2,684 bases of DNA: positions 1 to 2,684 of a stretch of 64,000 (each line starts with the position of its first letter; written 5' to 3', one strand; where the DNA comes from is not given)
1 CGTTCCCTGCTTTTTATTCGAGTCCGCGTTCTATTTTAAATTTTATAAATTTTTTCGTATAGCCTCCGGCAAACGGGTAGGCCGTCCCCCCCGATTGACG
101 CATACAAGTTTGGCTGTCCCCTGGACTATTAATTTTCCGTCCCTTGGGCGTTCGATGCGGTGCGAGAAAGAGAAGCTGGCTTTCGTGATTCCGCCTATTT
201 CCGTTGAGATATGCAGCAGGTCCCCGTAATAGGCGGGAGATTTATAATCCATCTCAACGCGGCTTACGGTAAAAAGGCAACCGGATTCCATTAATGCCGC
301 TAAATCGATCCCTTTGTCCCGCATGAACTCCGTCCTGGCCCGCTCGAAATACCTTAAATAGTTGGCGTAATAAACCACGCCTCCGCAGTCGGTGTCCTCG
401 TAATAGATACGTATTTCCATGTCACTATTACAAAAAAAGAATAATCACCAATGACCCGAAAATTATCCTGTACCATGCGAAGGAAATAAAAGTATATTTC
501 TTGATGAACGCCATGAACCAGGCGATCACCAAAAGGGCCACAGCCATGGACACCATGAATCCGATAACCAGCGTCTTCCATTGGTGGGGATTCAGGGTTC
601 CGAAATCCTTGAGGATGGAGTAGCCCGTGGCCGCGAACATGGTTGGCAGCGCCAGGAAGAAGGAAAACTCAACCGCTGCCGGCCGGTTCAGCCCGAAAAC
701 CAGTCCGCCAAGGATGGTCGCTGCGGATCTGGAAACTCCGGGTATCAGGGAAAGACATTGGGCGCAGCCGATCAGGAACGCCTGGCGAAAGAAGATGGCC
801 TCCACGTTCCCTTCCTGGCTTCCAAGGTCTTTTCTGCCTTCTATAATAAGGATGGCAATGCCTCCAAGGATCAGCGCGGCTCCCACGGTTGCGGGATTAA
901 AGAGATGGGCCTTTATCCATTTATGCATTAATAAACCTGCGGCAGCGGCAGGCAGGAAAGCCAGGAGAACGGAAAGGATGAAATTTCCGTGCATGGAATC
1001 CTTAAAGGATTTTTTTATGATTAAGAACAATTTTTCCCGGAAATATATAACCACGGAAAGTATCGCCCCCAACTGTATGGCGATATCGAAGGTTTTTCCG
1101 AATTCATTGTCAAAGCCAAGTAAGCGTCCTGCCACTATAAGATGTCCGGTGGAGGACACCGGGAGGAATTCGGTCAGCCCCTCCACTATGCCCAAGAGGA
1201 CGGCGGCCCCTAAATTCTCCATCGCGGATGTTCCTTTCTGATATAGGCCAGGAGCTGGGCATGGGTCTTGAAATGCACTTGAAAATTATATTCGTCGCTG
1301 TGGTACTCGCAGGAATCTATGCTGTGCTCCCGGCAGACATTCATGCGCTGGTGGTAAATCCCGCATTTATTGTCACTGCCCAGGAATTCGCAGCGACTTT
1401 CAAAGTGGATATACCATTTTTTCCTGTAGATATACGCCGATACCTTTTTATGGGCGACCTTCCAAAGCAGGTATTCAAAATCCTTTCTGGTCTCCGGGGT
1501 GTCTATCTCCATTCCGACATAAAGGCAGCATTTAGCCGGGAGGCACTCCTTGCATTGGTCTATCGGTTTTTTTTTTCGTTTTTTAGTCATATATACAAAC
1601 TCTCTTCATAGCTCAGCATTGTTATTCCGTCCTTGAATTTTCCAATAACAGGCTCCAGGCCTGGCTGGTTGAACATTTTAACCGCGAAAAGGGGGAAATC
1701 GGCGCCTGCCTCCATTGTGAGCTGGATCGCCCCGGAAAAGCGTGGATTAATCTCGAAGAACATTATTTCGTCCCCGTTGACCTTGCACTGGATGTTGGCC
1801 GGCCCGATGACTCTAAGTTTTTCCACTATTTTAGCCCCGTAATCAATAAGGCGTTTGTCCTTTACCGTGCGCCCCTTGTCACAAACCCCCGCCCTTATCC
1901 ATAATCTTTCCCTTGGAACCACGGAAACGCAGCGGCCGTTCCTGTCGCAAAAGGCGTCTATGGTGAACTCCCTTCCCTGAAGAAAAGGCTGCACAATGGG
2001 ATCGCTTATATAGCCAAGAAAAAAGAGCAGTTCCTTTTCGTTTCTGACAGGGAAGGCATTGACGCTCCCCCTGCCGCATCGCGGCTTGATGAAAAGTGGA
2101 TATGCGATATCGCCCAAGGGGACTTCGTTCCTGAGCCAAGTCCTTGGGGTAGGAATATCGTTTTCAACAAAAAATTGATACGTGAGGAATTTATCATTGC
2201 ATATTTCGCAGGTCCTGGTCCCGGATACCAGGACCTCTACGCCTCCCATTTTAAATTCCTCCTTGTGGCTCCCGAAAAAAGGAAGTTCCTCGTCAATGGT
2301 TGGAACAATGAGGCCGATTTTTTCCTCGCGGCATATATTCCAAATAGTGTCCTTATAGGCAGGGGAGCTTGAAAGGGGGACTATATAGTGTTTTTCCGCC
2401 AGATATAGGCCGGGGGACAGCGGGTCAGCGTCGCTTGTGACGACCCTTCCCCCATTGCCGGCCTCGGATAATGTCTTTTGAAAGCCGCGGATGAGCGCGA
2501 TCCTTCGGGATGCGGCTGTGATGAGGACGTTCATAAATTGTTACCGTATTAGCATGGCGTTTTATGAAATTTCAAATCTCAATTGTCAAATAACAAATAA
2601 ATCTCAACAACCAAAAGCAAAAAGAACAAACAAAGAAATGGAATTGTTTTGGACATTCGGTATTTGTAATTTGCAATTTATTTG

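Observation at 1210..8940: Modification cluster: YkgJ-like, ATP-grasp, radical SAM/SPASM, GT-like, GT2, FAD oxidoreductase and Maf/DUF115-like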

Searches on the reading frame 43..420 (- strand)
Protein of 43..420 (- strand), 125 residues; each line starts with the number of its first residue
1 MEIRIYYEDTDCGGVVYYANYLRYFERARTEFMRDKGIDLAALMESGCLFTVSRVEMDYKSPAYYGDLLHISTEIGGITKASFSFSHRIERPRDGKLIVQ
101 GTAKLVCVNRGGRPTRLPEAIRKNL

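Call 3: search_protein_families(library=pfam, proteins=[window:43-420:-], max_evalue=0.01)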
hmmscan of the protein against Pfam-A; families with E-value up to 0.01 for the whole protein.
window:43-420:- (125 aa): 3 families
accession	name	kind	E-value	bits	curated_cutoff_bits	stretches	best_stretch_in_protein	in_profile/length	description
PF13279.12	4HBT_2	-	3.7e-21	76.2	25.5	1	8-125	4-122/122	Thioesterase-like superfamily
PF03061.28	4HBT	-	1.8e-13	51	20.6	1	13-96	1-77/79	Thioesterase superfamily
PF01643.23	Acyl-ACP_TE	-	2.4e-05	24.5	23.7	1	4-122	9-128/131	Acyl-ACP thioesterase N-terminal domain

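Call 4: search_protein_families(library=ncbifam, proteins=[window:43-420:-], max_evalue=0.01)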
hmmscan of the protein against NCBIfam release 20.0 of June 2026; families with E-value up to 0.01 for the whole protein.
window:43-420:- (125 aa): 5 families
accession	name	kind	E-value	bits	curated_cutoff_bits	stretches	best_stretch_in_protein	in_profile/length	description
TIGR02799.1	thio_ybgC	equivalog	4e-39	133.8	141.35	1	1-123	3-125/126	tol-pal system-associated acyl-CoA thioesterase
NF008065.0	PRK10800.1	equivalog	1.9e-29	102.5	185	1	3-121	10-128/134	tol-pal system-associated acyl-CoA thioesterase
TIGR00051.1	TIGR00051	subfamily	3e-28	98.5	68.7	1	3-110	2-108/117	YbgC/FadM family acyl-CoA thioesterase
NF047424.1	MenI_Staph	exception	9.5e-16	58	225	1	2-118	7-123/148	1,4-dihydroxy-2-naphthoyl-CoA hydrolase MenI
NF005716.0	PRK07531.1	equivalog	0.00026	19.8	592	1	5-123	352-469/495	carnitine 3-dehydrogenase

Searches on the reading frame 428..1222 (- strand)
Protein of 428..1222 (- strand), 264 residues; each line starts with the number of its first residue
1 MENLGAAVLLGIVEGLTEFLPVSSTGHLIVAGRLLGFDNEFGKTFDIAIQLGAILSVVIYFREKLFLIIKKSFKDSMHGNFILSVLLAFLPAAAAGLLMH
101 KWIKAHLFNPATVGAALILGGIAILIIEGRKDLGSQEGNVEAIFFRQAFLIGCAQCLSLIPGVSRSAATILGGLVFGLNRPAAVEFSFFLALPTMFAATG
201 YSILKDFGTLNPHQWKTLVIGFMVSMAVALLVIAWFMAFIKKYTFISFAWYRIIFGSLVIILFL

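Call 3: search_protein_families(library=pfam, proteins=[window:428-1222:-], max_evalue=0.01)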
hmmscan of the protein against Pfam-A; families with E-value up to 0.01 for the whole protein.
window:428-1222:- (264 aa): 1 family
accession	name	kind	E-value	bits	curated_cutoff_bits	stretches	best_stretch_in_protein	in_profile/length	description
PF02673.24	BacA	-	8.7e-81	271.8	33.4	1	7-257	1-256/257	Bacitracin resistance protein BacA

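Call 4: search_protein_families(library=ncbifam, proteins=[window:428-1222:-], max_evalue=0.01)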
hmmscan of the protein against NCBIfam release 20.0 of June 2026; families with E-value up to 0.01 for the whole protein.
window:428-1222:- (264 aa): 12 families
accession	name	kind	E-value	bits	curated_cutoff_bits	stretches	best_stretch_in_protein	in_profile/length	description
NF001389.0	PRK00281.1-2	equivalog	1.4e-94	316.5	262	1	6-262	8-263/272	undecaprenyl-diphosphate phosphatase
NF001390.0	PRK00281.1-4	equivalog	6.1e-88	294.8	260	1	3-263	5-266/272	undecaprenyl-diphosphate phosphatase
NF001388.0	PRK00281.1-1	equivalog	1.3e-75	254.5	362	1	1-263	4-272/273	undecaprenyl-diphosphate phosphatase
TIGR00753.1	undec_PP_bacA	equivalog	4.8e-74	249.3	217.5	1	7-256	1-255/255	undecaprenyl-diphosphatase UppP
NF001391.0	PRK00281.1-5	equivalog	1.5e-69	234.5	293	1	5-263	7-273/279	undecaprenyl-diphosphate phosphatase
NF001392.0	PRK00281.2-1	equivalog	9.3e-57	192.6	308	1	5-263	8-272/280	undecaprenyl-diphosphate phosphatase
NF001393.0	PRK00281.2-4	equivalog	2.7e-55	187.7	284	1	7-263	6-264/266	undecaprenyl-diphosphate phosphatase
NF001394.0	PRK00281.2-5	equivalog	2.3e-51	174.9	311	1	6-262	10-274/281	undecaprenyl-diphosphate phosphatase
NF001397.0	PRK00281.3-4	equivalog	8.7e-38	130.5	363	1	6-263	5-278/281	undecaprenyl-diphosphate phosphatase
NF001396.0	PRK00281.3-3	equivalog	6.3e-26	91.8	382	1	1-263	1-264/264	undecaprenyl-diphosphate phosphatase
NF001398.0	PRK00281.3-5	equivalog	2.2e-22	80.2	354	1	2-245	2-255/278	undecaprenyl-diphosphate phosphatase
NF001395.0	PRK00281.3-1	equivalog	6.8e-22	78.2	394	2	139-263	179-303/306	undecaprenyl-diphosphate phosphatase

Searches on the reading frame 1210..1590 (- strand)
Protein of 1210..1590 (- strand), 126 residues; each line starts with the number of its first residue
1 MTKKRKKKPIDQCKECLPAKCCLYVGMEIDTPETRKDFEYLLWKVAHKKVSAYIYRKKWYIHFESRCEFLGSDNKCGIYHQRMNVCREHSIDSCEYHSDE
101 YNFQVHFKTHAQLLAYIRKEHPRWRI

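Call 3: search_protein_families(library=pfam, proteins=[window:1210-1590:-], max_evalue=0.01)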
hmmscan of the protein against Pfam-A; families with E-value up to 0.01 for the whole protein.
window:1210-1590:- (126 aa): 1 family
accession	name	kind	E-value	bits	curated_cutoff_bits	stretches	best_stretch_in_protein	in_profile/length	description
PF03692.20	CxxCxxCC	-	6e-07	30.5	23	1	12-91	1-71/85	Putative zinc- or iron-chelating domain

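Call 4: search_protein_families(library=ncbifam, proteins=[window:1210-1590:-], max_evalue=0.01)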
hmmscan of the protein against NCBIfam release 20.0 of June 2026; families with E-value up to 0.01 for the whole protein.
window:1210-1590:- (126 aa): 0 families

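Call 83: search_solved_structures(query=window:1210-1590:-, max_evalue=1)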
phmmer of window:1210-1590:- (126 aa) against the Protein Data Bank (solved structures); distinct sequences matched with E-value up to 1: 2.
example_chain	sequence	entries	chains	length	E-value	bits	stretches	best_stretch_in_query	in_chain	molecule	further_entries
8azw_m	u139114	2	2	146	0.41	13.9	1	34-85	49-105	uL24 (60S ribosomal protein L26)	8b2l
9vtg_LN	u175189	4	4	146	0.64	13.2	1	34-82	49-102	60S ribosomal protein L26-1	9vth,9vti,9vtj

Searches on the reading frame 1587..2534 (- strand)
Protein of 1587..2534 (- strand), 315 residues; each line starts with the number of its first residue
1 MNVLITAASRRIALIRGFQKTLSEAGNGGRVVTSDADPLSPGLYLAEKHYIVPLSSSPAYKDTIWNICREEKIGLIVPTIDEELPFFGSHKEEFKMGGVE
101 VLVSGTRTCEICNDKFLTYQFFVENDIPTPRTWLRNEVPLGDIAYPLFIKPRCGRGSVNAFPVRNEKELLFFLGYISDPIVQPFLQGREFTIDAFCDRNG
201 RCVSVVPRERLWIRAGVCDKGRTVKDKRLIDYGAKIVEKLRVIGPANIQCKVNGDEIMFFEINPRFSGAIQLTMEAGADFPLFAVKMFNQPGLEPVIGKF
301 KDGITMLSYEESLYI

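Call 3: search_protein_families(library=pfam, proteins=[window:1587-2534:-], max_evalue=0.01)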
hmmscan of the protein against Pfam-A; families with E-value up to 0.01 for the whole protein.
window:1587-2534:- (315 aa): 5 families
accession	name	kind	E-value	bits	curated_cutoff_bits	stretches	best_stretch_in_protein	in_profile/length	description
PF21360.3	PylC-like_N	-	4.8e-24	84.8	27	1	3-102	1-96/96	PylC-like, N-terminal domain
PF15632.11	ATPgrasp_Ter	-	1.8e-23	83.2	29.1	1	179-291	5-111/131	ATP-grasp in the biosynthetic pathway with Ter operon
PF02655.19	ATP-grasp_3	-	1.1e-16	61.8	23.2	1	112-268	1-159/160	ATP-grasp domain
PF13535.11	ATP-grasp_4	-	0.00031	20.8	27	0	180-206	56-83/160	ATP-grasp domain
PF02786.22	CPSase_L_D2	-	0.0036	17.3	19.8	0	228-276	140-190/211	Carbamoyl-phosphate synthase L chain, ATP binding domain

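Call 4: search_protein_families(library=ncbifam, proteins=[window:1587-2534:-], max_evalue=0.01)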
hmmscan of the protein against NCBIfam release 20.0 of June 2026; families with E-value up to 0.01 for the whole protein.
window:1587-2534:- (315 aa): 18 families
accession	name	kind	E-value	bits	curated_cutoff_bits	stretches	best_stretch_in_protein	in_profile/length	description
NF009405.0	PRK12767.1-4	equivalog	3.5e-89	299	390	1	1-314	1-314/320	carbamoyl phosphate synthase-like protein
NF009403.0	PRK12767.1-2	equivalog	7.2e-76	255.6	286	2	1-241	1-240/342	carbamoyl phosphate synthase-like protein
NF009406.0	PRK12767.1-5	equivalog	1.2e-64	218.4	271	1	1-312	3-317/327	carbamoyl phosphate synthase-like protein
NF009402.0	PRK12767.1-1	equivalog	2.2e-54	184.5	218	1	2-281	4-291/329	carbamoyl phosphate synthase-like protein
NF009404.0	PRK12767.1-3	equivalog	7.7e-52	176.3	316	1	1-282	1-300/344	carbamoyl phosphate synthase-like protein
NF053643.1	Ddl_archaea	equivalog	8.4e-14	51.3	500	1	32-275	26-281/367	putative pseudomurein biosynthesis ATP-grasp protein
NF002563.0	PRK02186.1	subfamily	2.3e-11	42.7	625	1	106-270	99-281/890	argininosuccinate lyase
NF005315.0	PRK06849.1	equivalog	9e-10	38.1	406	1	1-136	5-138/389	hypothetical protein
TIGR03909.1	pyrrolys_PylC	equivalog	5.8e-06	25.3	248.3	1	72-197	61-179/374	3-methylornithine--L-lysine ligase PylC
NF011169.0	PRK14571.1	equivalog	1.8e-05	24.3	404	1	98-195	79-180/300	D-alanyl-alanine synthetase A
NF002378.0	PRK01372.1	subfamily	3.8e-05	22.6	243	1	103-210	89-204/305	D-alanine--D-alanine ligase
TIGR01369.1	CPSaseII_lrg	equivalog_domain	6e-05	20.9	1027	1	225-273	800-848/1052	carbamoyl-phosphate synthase (glutamine-hydrolyzing) large subunit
NF003671.0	PRK05294.1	equivalog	0.00027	18.7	599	1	182-270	745-842/1058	carbamoyl-phosphate synthase large subunit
NF012217.1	D_ala_D_lac_VanA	exception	0.00039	19.7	775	1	88-158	106-179/343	D-alanine--(R)-lactate ligase VanA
NF040722.1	MfnD_Meth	equivalog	0.00054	19.5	400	0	59-133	66-137/288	tyramine--L-glutamate ligase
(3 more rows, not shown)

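Call 23: search_solved_structures(query=window:1587-2534:-, max_evalue=0.001)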
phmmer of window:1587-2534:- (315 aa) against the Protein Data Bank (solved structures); distinct sequences matched with E-value up to 0.001: 7.
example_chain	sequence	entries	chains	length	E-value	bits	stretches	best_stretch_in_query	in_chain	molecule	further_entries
2pn1_A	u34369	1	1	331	3.2e-45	157.9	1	3-310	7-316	Carbamoylphosphate synthase large subunit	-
3se7_A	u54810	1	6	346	4.5e-05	26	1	72-169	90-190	VanA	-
1bxr_A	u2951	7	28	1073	8.9e-05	25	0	142-276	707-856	CARBAMOYL-PHOSPHATE SYNTHASE | CARBAMOYL PHOSPHATE SYNTHETASE: LARGE SUBUNIT | CARBAMOYL PHOSPHATE SYNTHETASE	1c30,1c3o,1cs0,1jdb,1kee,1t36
1ce8_A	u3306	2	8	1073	8.9e-05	25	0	142-276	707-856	PROTEIN (CARBAMOYL-PHOSPHATE SYNTHASE) | carbamoyl phosphate synthetase large chain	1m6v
1a9x_A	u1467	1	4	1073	0.00047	22.6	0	141-313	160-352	CARBAMOYL PHOSPHATE SYNTHETASE (LARGE CHAIN)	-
1e4e_A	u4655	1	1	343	0.00085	21.8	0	88-170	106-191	VANCOMYCIN/TEICOPLANIN A-TYPE RESISTANCE PROTEIN VANA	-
1e4e_B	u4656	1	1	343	0.00088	21.7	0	88-170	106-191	VANCOMYCIN/TEICOPLANIN A-TYPE RESISTANCE PROTEIN VANA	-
